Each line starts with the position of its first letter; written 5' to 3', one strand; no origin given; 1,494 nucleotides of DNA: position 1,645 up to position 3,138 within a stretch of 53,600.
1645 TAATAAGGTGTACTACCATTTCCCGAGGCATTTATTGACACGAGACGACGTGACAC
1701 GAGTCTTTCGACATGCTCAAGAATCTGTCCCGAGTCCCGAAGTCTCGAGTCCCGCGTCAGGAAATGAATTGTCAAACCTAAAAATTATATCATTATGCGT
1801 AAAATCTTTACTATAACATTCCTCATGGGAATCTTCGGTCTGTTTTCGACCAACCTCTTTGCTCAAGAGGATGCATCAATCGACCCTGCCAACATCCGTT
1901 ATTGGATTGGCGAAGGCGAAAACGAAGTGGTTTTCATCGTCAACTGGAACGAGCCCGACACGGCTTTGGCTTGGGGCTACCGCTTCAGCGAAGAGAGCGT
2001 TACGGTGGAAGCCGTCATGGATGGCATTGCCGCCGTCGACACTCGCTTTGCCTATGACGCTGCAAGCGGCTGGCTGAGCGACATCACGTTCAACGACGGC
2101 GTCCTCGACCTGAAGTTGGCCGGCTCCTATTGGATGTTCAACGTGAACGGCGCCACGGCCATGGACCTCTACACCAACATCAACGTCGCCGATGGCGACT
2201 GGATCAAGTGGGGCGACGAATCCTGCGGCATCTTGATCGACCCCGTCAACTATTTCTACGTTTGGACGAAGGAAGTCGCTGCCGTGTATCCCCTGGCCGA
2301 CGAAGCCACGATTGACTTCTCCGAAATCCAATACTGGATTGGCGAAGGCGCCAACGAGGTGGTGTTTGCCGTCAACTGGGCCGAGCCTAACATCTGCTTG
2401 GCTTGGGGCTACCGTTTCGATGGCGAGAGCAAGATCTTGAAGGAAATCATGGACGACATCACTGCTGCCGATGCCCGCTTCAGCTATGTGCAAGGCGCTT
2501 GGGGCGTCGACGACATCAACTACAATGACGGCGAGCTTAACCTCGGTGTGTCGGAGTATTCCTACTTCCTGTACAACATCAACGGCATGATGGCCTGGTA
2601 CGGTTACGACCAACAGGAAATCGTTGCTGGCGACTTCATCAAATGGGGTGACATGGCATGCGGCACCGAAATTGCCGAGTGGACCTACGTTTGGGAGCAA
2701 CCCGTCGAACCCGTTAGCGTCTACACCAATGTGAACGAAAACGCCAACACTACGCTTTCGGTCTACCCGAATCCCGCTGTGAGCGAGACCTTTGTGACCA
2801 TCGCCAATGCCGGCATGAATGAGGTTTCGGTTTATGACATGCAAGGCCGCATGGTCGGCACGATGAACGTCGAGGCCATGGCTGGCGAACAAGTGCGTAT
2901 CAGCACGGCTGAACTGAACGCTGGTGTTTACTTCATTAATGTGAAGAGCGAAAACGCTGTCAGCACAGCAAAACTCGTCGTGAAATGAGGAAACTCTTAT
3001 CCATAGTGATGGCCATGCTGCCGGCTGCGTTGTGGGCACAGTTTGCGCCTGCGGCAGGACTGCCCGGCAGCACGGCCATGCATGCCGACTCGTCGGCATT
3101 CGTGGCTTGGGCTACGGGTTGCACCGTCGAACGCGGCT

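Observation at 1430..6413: B12 riboswitch drives an operon that opens with two T9SS-sorted proteins and contains no TonB-dependent BtuB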

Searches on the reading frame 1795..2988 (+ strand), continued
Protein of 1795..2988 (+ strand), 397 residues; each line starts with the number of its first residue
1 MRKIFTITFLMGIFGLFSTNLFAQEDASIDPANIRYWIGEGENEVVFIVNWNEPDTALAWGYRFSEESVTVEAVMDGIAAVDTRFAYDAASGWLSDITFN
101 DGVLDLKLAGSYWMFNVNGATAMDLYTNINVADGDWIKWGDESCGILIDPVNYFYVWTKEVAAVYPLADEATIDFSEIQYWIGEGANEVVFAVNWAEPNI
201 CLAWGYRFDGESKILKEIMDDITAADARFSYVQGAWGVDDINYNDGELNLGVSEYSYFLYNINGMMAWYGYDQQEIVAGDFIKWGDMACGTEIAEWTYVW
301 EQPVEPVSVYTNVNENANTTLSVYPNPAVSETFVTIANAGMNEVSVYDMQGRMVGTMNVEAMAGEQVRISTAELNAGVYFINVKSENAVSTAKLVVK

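Call 46: fold_search(model_id=the predicted structure, library=pdb)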
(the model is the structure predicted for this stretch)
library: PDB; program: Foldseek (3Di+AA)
matches with E <= 10: 1566; with E <= 0.001: 1
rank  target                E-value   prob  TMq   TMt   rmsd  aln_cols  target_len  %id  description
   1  3u7z_B                5.0e-04  1.00  0.19  0.64   4.0       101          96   12  Crystal structure of a putative metal binding protein RUMGNA_00854 (ZP_02040092.1) from Ruminococcus gnavus ATCC 29149 (released 2011-11-02)
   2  3u7z_A                1.1e-03  1.00  0.19  0.64   4.1       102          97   13  Crystal structure of a putative metal binding protein RUMGNA_00854 (ZP_02040092.1) from Ruminococcus gnavus ATCC 29149 (released 2011-11-02)
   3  4g5a_A                1.4e-03  1.00  0.16  0.59  18.4       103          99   16  Crystal structure of a putative member of duf 3244 protein family (BT_1867) from Bacteroides thetaiotaomicron VPI-5482 (released 2012-09-19)
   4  4kki                  3.6e-03  1.00  0.20  0.20   7.1       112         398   17  Crystal Structure of Haptocorrin in Complex with CNCbl (released 2013-07-17)
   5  8tsd_A                4.4e-03  0.33  0.16  0.08  27.9       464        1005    9  Human PI3K p85alpha/p110alpha bound to RLY-2608 (released 2023-11-22)
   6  3kq4_A                5.0e-03  1.00  0.18  0.18  16.6       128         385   12  Structure of Intrinsic Factor-Cobalamin bound to its receptor Cubilin (released 2010-03-09)
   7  9mdi_A                6.2e-03  0.69  0.14  0.11  17.7       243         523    9  Clostridioides difficile Transferase B Component Dimer (released 2025-07-16)
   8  6fwv_B                6.2e-03  0.41  0.14  0.11  25.9       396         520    8  The Bacillus anthracis TIE protein (released 2018-08-08)
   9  8v8h_A                7.0e-03  0.28  0.16  0.08  27.1       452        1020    8  PI3Ka H1047R co-crystal structure with inhibitor in cryptic pocket near H1047R (compound 4). (released 2024-03-20)
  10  2xwx_A                8.7e-03  0.44  0.12  0.13  18.4       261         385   10  Vibrio cholerae colonization factor GbpA crystal structure (released 2011-11-16)
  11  8tsb_A                9.8e-03  0.25  0.16  0.08  27.5       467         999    9  Human PI3K p85alpha/p110alpha bound to compound 2 (released 2023-11-22)
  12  3c12                  1.0e-02  1.00  0.13  0.33   5.4        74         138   19  Crystal Structure of FlgD from Xanthomonas campestris: Insights into the Hook Capping Essential for Flagellar Assembly (released 2008-12-09)
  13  7b5i_AB               1.1e-02  0.23  0.13  0.13  18.7       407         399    8  Cryo-EM structure of the contractile injection system cap complex from Anabaena PCC7120 (released 2022-02-23)
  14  8tsa_A                1.1e-02  0.23  0.16  0.08  27.5       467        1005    9  Human PI3K p85alpha/p110alpha H1047R bound to compound 2 (released 2023-11-22)
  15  8gul_A                1.4e-02  1.00  0.13  0.12   4.9        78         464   15  Chitin-active AA10 LPMO (GbpA) complexed with Cu(II) from Vibrio campbellii (released 2023-06-21)
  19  7qbe_A                2.0e-02  1.00  0.19  0.19   4.4       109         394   14  TC:CD320 in complex with nanobody TC-Nb11 (released 2022-03-16)
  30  2pmv_A                3.4e-02  1.00  0.22  0.23   3.8       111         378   10  Crystal Structure of Human Intrinsic Factor- Cobalamin Complex at 2.6 A Resolution (released 2007-10-30)
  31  5no0                  3.4e-02  1.00  0.19  0.62   4.5       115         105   17  Beta domain of human transcobalamin in apo form (released 2017-09-27)
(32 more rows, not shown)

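Call 53: search_protein_families(library=pfam, proteins=[L024:13424-14257:+, L024:14262-15248:+, L024:15314-16504:+, L024:16455-17633:+, L024:17646-19319:+, L024:19330-19956:+, L012:11188-12492:+, L077:5918-7840:+, L077:9014-11119:+, L029:15289-16851:+], max_evalue=0.001)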
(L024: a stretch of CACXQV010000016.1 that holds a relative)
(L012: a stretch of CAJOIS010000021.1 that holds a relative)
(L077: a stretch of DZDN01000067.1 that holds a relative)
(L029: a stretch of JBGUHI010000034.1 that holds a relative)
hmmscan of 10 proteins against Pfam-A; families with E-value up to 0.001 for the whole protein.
L024:13424-14257:+ (277 aa): 1 family
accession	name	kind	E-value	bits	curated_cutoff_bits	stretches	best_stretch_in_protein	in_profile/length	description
PF02963.22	EcoRI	-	1.2e-150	500.1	22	1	17-273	1-257/257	Restriction endonuclease EcoRI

L024:14262-15248:+ (328 aa): 1 family
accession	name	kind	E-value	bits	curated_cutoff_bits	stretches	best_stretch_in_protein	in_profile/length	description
PF13651.11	EcoRI_methylase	-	1.4e-133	446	26.4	1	10-302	2-305/345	Adenine-specific methyltransferase EcoRI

L024:15314-16504:+ (396 aa): 0 families

L024:16455-17633:+ (392 aa): 0 families

L024:17646-19319:+ (557 aa): 2 families
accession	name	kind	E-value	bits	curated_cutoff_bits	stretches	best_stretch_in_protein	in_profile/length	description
PF00149.33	Metallophos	-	1.1e-12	49.3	21.5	1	4-231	2-190/191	Calcineurin-like phosphoesterase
PF12850.12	Metallophos_2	-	4e-07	30.6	27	0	4-107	2-60/154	Calcineurin-like phosphoesterase superfamily domain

L024:19330-19956:+ (208 aa): 1 family
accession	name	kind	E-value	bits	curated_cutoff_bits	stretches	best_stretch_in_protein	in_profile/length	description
PF02511.20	Thy1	-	2.3e-51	174.7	24.8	1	21-200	11-191/191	Thymidylate synthase complementing protein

L012:11188-12492:+ (434 aa): 1 family
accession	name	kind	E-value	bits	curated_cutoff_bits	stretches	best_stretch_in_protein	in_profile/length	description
PF18962.6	Por_Secre_tail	-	1.1e-12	48.5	27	1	366-430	1-72/75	Secretion system C-terminal sorting domain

L077:5918-7840:+ (640 aa): 2 families
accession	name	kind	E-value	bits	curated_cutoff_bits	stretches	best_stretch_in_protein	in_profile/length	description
PF00593.30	TonB_dep_Rec_b-barrel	-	3.5e-25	90.2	27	1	193-613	88-435/436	TonB dependent receptor-like, beta-barrel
PF07715.20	Plug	-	3.9e-10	40.6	23.9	1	48-143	11-107/107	TonB-dependent Receptor Plug Domain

L077:9014-11119:+ (701 aa): 2 families
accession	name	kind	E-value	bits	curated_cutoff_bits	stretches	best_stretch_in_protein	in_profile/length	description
PF13597.11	NRDD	-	5.2e-97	326.2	26.2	1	140-693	8-560/562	Anaerobic ribonucleoside-triphosphate reductase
PF03477.21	ATP-cone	-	3.9e-21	75.8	25.8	1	8-89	2-86/88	ATP cone domain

L029:15289-16851:+ (520 aa): 4 families
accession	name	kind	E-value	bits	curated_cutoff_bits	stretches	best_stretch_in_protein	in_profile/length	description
PF13175.12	AAA_15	-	4.5e-24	86.2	32.1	1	11-454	2-374/374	AAA ATPase domain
PF13304.12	AAA_21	-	1.8e-15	58.2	27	1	33-454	1-303/304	AAA domain, putative AbiEii toxin, Type IV TA system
PF02463.25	SMC_N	-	3.9e-05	23.6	40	1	12-96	2-93/220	RecF/RecN/SMC N terminal domain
PF13555.12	AAA_29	-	0.00099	19.3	27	0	13-65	2-57/61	P-loop containing region of AAA domain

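Call 74: search_solved_structures(query=L077:5918-7840:+, max_evalue=0.001)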
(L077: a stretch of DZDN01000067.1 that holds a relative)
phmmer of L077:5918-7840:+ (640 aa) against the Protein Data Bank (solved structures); distinct sequences matched with E-value up to 0.001: 10.
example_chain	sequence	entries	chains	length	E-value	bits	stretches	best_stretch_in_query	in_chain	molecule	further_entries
8bmx_C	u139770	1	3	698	2.1e-70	241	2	381-637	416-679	Putative TonB-linked outer membrane receptor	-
8p97_A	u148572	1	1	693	3.3e-64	220.5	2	377-637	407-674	TonB-dependent receptor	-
8p98_A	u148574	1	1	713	3.6e-64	220.4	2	377-637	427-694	Vitamin B12 transporter BtuB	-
8blw_A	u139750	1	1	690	3e-21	78.6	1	3-638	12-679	Vitamin B12 transporter BtuB1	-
3rgn_A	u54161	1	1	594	8e-09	37.5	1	56-148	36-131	Vitamin B12 transporter BtuB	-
1nqf_A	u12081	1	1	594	1.8e-08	36.4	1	56-148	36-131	Vitamin B12 receptor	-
1nqe_A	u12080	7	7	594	2.2e-08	36.1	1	56-148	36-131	Vitamin B12 receptor | Vitamin B12 transporter btuB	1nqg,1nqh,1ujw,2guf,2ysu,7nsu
3rgm_A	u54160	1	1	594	2.3e-08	36.1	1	56-147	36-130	Vitamin B12 transporter BtuB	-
3m8b_A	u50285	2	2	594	2.9e-08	35.7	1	56-148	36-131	Vitamin B12 transporter btuB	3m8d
2gsk_A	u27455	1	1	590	3.2e-08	35.6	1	56-148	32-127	Vitamin B12 transporter btuB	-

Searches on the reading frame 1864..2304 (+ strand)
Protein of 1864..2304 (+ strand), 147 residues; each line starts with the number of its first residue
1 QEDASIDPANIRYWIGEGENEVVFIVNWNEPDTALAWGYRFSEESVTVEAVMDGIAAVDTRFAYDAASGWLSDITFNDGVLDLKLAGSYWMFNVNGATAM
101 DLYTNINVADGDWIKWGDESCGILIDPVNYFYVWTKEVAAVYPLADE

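Call 42: search_protein_families(library=pfam, proteins=[window:1864-2304:+], max_evalue=10)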
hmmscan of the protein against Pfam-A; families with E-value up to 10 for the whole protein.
window:1864-2304:+ (147 aa): 2 families
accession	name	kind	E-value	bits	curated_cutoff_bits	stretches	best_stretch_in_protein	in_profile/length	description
PF14478.12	DUF4430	-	0.0021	18.9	23.8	1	86-116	38-68/72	Domain of unknown function (DUF4430)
PF21644.2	ORF158L-like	-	0.061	13.8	27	1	21-108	14-99/131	Histone H3 binding protein ORF158L-like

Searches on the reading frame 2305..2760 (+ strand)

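Call 42: search_protein_families(library=pfam, proteins=[window:2305-2760:+], max_evalue=10)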
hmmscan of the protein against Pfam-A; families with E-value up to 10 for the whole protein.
window:2305-2760:+ (152 aa): 2 families
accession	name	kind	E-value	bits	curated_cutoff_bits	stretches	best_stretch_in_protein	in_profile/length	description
PF14478.12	DUF4430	-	0.0082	17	23.8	1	76-114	36-68/72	Domain of unknown function (DUF4430)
PF23089.2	ELAPOR1_C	-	0.3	11.2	27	1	118-133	8-23/37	ELAPOR1-like, C-terminal domain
